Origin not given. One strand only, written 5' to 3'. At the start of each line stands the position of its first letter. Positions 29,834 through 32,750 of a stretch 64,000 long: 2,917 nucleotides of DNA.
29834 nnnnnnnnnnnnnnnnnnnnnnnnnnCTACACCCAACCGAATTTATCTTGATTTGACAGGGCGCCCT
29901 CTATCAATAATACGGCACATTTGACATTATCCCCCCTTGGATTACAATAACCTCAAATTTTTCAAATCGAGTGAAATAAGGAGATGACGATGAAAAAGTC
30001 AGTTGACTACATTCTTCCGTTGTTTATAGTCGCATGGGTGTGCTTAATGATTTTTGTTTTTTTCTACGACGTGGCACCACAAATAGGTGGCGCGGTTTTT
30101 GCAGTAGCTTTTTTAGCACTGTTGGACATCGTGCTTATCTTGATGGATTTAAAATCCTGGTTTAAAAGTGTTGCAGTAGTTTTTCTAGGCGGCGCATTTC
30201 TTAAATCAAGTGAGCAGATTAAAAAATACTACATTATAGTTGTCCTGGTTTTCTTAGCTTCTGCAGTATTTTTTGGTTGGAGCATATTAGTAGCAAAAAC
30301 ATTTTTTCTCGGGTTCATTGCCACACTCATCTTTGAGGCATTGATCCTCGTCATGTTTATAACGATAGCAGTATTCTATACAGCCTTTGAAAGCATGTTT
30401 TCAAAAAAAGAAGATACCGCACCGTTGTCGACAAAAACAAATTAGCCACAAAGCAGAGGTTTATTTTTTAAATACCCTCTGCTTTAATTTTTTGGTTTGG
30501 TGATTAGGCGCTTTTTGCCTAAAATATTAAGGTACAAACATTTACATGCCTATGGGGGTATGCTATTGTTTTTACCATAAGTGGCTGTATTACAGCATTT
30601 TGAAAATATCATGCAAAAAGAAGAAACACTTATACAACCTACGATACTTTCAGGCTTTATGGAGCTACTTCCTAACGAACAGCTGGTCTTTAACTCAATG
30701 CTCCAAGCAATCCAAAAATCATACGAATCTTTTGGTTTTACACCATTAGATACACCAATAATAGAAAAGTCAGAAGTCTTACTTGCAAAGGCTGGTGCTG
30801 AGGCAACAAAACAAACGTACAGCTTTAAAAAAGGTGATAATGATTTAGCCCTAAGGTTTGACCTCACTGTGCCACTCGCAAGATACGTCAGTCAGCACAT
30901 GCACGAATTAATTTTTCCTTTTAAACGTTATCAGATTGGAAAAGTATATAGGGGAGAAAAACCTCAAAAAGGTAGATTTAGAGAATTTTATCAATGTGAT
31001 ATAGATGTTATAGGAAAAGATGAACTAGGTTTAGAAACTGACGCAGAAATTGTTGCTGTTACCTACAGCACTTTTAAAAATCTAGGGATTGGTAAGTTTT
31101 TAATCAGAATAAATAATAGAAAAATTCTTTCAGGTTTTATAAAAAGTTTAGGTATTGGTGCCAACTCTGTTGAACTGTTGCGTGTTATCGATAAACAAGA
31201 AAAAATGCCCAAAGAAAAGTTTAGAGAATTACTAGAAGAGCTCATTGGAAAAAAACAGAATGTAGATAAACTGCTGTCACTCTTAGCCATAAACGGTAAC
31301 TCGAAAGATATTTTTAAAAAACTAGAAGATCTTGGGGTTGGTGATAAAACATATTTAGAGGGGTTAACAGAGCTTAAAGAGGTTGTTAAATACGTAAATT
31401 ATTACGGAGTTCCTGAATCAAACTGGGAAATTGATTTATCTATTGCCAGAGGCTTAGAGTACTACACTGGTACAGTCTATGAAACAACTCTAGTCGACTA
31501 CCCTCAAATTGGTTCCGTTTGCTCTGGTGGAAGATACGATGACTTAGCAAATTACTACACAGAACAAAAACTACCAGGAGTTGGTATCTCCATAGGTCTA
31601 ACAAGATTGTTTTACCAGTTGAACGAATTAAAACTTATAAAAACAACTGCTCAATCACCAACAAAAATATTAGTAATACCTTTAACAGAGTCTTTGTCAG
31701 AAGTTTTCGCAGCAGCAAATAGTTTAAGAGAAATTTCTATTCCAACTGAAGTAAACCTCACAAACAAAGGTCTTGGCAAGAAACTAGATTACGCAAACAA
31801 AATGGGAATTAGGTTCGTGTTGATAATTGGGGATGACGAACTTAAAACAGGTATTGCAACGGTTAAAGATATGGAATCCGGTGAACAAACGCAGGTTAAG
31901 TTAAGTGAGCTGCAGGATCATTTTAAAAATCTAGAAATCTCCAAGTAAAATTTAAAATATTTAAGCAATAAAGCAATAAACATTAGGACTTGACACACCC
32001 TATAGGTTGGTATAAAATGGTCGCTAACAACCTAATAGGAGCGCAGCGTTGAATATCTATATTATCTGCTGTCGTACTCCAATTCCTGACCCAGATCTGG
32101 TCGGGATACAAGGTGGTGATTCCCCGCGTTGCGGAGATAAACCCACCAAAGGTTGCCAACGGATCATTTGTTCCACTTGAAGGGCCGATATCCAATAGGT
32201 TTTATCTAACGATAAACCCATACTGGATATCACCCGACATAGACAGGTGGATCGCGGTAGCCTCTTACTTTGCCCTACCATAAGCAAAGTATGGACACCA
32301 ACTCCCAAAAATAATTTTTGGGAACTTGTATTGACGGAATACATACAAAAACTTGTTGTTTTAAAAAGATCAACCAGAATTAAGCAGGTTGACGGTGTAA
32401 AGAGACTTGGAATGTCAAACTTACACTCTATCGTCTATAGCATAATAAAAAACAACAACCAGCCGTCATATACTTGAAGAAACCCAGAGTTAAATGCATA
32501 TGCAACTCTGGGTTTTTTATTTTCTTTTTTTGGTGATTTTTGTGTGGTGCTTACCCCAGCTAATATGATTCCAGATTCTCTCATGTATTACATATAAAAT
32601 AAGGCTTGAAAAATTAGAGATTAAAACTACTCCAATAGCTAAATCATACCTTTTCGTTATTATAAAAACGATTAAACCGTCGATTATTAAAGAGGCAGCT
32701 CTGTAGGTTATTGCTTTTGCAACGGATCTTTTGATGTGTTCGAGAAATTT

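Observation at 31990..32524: ORF-free, GC-enriched ~490-nt unit with its own promoter and strong terminator: candidate structured ncRNA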

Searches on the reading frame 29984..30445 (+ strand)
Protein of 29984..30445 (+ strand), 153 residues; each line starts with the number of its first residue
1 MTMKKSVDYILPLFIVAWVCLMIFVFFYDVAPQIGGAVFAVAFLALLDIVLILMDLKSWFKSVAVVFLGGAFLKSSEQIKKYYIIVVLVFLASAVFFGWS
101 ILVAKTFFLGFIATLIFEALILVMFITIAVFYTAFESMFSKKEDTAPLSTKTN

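Call 24: search_protein_families(library=pfam, proteins=[window:29984-30445:+], max_evalue=1)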
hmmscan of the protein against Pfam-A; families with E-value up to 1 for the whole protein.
window:29984-30445:+ (153 aa): 1 family
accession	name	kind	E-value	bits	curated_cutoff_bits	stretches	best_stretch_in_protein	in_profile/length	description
PF16079.10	Phage_holin_5_2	-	0.014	16.1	29.2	1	63-122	2-58/76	Phage holin family Hol44, in holin superfamily V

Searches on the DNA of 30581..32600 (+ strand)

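Call 4: search_rna_families(source=window, start=31900, end=32600, threshold=evalue, max_evalue=10, show_alignments=4)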
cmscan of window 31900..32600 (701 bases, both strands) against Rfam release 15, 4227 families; matches with E-value up to 10: 5.
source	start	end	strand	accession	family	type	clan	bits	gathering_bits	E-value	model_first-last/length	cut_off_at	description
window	32480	32515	+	RF00902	mir-791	Gene; miRNA;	-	17.7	70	1.4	25-61/86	no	mir-791 microRNA precursor family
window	32178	32239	-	RF00824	mir-50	Gene; miRNA;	CL00089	16.8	43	1.4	1-75/75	no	mir-50 microRNA precursor family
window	32478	32525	-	RF02416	TCV_H4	Cis-reg;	-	15.8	50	8.3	1-51/51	no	Turnip crinkle virus 3'UTR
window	32445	32543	-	RF04128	MIR8562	Gene; miRNA;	-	15.6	211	2.9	64-179/242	no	MIR8562 microRNA precursor family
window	32445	32543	+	RF04128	MIR8562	Gene; miRNA;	-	14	211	6.5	67-176/242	no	MIR8562 microRNA precursor family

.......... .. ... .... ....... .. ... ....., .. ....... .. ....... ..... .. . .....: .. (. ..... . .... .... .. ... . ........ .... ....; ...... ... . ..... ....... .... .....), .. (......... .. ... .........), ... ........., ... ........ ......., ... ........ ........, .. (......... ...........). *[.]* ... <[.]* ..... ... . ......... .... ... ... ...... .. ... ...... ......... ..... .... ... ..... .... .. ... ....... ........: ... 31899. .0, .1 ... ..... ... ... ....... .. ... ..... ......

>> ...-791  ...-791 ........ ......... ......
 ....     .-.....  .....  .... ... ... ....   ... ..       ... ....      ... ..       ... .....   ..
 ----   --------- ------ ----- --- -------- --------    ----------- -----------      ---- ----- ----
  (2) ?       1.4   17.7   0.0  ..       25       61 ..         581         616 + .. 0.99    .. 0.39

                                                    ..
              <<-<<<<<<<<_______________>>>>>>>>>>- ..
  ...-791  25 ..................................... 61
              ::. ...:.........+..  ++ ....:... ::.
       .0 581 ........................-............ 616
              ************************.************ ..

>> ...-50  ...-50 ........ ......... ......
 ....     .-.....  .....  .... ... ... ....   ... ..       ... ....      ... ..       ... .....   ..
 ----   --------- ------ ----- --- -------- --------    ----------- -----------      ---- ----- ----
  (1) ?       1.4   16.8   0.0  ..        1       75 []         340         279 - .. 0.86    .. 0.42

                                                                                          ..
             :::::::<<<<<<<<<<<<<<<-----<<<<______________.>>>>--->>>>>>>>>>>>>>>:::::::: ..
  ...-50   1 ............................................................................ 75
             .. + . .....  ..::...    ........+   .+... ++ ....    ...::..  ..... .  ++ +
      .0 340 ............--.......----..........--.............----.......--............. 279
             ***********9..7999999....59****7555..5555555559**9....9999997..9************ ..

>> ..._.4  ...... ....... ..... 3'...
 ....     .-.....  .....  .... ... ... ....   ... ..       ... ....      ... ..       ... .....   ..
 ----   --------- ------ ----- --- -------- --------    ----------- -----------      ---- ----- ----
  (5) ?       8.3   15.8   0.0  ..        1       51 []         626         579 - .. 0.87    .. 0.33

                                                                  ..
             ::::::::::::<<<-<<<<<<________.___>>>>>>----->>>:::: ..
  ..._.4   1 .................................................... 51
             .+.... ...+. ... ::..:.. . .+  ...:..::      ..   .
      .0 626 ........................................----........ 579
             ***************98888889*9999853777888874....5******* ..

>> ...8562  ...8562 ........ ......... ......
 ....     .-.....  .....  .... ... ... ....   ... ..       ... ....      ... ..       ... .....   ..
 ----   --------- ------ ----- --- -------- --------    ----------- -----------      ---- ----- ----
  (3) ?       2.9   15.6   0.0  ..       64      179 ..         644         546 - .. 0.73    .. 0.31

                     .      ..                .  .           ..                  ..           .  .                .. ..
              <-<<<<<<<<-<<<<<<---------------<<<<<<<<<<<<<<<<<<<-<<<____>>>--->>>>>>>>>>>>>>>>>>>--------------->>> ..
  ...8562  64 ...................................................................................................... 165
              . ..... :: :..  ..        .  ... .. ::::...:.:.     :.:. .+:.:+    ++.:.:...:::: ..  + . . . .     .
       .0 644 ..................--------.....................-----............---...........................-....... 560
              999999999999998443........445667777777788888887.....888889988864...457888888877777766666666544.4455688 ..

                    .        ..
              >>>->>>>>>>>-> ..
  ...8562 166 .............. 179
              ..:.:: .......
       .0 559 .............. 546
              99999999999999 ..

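Call 21: search_dna_similar(query=window:31950-32530:+, collection=phages, mode=distant, max_evalue=1)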
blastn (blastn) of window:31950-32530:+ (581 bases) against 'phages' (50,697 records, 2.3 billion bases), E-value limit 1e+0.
Records with a match: 10; places in all: 10; records where one place covers at least 80% of the query: 0.
Best place of each record, by identity: 80-90% 10.
By first word of the organism name: Bacillus 10.
By host as written in the record: Bacillus subtilis 4; Bacillus subtilis Goe3 2; Bacillus subtilis BEST7003 1; Bacillus velezensis FZB42 1; Bacillus subtilis ATCC 14593 1; Bacillus subtilis ATCC 21336 1.
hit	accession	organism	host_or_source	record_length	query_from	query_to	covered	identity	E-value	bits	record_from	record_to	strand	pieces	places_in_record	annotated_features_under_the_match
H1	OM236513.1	Bacillus phage SP82G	Bacillus subtilis BEST7003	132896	375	410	6%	88.9%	5e-2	45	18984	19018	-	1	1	tail tape measure protein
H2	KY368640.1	Bacillus phage vB_BsuM-Goe3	Bacillus subtilis Goe3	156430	474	509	6%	88.9%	6e-1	41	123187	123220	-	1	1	none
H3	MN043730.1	Bacillus phage vB_BveM-Goe7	Bacillus velezensis FZB42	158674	474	509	6%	88.9%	6e-1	41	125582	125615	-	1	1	none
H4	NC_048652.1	Bacillus phage vB_BsuM-Goe3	Bacillus subtilis Goe3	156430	474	509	6%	88.9%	6e-1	41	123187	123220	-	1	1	none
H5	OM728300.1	Bacillus phage vB_BsuM-Goe17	Bacillus subtilis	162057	474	509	6%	88.9%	6e-1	41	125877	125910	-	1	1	none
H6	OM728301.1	Bacillus phage vB_BsuM-Goe20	Bacillus subtilis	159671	474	509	6%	88.9%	6e-1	41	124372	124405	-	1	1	none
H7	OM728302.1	Bacillus phage vB_BsuM-Goe24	Bacillus subtilis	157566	474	509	6%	88.9%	6e-1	41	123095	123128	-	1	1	none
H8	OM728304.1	Bacillus phage vB_BsuM-Goe27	Bacillus subtilis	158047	474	509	6%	88.9%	6e-1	41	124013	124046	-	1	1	none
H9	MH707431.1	Bacillus phage BSP14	Bacillus subtilis ATCC 14593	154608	474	509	6%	88.9%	6e-1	41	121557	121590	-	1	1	none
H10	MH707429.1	Bacillus phage BSP12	Bacillus subtilis ATCC 21336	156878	474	509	6%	88.9%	6e-1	41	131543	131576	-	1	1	none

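Call 22: search_dna_similar(query=window:31950-32530:+, collection=plasmids, mode=distant, max_evalue=1)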
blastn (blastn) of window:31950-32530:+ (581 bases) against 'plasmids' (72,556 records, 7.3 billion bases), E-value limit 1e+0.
No match.
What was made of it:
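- Tried and rejected: Phage and plasmid blastn: nothing (calls 21, 22).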

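Call 42: search_rna_families(sources=[L081, L083, L084, L085], threshold=gathering)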
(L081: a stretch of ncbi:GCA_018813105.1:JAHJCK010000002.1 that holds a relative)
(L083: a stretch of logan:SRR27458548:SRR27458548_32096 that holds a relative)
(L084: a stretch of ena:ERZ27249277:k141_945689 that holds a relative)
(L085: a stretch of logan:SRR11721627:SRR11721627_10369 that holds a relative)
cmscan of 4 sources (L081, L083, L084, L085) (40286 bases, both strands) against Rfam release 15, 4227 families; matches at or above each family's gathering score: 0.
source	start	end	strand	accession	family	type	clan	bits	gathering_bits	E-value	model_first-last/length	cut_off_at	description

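Call 69: search_rna_families(source=window, start=32020, end=32310, threshold=evalue, max_evalue=10, show_alignments=3)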
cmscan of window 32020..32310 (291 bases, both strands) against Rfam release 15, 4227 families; matches with E-value up to 10: 1.
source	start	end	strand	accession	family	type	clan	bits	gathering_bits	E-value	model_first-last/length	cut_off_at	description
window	32178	32239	-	RF00824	mir-50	Gene; miRNA;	CL00089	16.8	43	0.58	1-75/75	no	mir-50 microRNA precursor family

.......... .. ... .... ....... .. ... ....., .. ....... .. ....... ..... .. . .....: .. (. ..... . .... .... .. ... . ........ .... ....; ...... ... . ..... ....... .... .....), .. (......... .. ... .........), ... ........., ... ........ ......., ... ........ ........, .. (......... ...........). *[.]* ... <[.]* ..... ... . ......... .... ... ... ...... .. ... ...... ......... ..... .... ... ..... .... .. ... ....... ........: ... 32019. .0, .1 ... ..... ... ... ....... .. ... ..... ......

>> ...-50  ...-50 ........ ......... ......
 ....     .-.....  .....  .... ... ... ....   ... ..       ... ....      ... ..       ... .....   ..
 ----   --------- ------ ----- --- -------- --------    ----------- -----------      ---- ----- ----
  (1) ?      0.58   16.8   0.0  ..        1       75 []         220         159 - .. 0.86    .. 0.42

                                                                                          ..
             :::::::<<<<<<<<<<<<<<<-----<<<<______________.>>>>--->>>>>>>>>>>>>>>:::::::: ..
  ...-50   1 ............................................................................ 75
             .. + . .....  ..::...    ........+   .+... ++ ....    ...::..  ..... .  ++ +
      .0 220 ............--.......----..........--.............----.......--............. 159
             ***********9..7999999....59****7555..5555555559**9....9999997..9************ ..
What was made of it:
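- On T-box leader or known riboswitch classes: No Rfam match (calls 4, 69).
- No riboswitch or T-box model matches even at E<=10 (calls 4, 69).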

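Call 73: build_rna_model(alignment_id=A1, structure=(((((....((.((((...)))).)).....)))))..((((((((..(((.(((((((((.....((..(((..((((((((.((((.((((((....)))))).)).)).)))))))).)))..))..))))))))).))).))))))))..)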
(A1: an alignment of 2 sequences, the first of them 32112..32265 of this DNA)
Model R1 built from alignment A1 (2 sequences, 154 columns); structure: as given.
model positions 154; base pairs 54; branch points 1; effective number of sequences 0.57; information 0.59 bits per position. Calibrated on 0.2 Mb of random sequence (short: E-values are rough).
structure used (alignment columns):
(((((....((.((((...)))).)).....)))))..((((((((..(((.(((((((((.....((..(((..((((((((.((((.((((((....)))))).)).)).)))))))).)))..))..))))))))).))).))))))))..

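Call 74: search_with_rna_model(model_id=R1, sources=[window, L009, L080, L081, L082, L083, L084, L085, L105, L106, L107, L108, L109, L110, L111, L112], max_evalue=10)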
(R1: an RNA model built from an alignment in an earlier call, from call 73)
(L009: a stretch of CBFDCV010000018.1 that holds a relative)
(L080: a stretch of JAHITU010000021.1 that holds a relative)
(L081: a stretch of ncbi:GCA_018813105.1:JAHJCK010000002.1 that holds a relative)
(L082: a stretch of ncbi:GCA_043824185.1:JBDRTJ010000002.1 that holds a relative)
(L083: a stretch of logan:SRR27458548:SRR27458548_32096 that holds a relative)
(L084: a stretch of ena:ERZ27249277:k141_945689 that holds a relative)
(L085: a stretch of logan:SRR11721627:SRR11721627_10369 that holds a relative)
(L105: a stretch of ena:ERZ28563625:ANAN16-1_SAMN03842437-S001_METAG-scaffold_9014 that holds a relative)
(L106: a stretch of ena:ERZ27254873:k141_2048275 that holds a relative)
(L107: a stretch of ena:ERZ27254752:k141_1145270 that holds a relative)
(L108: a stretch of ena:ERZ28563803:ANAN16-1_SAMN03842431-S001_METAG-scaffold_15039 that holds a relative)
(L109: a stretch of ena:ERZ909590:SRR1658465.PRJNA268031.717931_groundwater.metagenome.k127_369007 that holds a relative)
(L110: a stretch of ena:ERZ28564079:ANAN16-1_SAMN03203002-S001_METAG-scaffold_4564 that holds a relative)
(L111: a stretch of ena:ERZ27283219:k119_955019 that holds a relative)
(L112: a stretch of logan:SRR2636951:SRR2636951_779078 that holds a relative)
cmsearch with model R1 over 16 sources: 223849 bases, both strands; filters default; matches with E-value up to 10: 1.
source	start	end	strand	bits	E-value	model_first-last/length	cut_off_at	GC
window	32112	32265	+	189.7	9.6e-41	1-154/154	no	0.49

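Call 78: search_with_rna_model(model_id=R1, sources=[L136, L137, L138, L139, L113, L114, L115, L116, L117, L118, L119, L120, L121, L122, L123, L124, L125, L126, L127, L128, L129, L130, L131, L132, L133, L134, L135], max_evalue=10)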
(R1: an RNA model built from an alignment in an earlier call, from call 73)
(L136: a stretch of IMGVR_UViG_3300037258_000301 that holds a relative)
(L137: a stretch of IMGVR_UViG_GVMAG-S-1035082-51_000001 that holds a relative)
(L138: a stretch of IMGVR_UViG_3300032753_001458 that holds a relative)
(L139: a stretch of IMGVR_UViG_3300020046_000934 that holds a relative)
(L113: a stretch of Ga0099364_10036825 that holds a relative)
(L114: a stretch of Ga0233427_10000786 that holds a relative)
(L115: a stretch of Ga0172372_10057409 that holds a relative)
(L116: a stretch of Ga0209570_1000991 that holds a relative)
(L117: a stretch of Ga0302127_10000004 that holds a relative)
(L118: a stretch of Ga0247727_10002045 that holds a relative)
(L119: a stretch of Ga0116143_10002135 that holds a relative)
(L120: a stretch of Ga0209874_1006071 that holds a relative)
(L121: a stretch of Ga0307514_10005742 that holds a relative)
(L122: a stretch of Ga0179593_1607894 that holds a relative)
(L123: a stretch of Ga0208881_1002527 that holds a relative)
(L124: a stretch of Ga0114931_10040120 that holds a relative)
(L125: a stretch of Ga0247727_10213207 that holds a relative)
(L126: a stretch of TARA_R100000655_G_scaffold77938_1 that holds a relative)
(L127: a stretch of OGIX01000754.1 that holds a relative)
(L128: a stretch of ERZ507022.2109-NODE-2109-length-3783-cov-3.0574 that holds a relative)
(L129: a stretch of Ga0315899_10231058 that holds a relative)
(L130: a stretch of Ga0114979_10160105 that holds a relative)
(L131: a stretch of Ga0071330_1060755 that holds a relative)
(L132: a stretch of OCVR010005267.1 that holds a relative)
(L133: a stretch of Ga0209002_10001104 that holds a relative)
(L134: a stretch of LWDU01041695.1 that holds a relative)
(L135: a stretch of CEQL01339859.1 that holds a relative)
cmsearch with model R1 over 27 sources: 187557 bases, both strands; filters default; matches with E-value up to 10: 2.
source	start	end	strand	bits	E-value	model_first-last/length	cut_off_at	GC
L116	2256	2321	+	10.5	3.7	1-154/154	no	0.62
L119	9928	9996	+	10.4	3.9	1-154/154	no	0.46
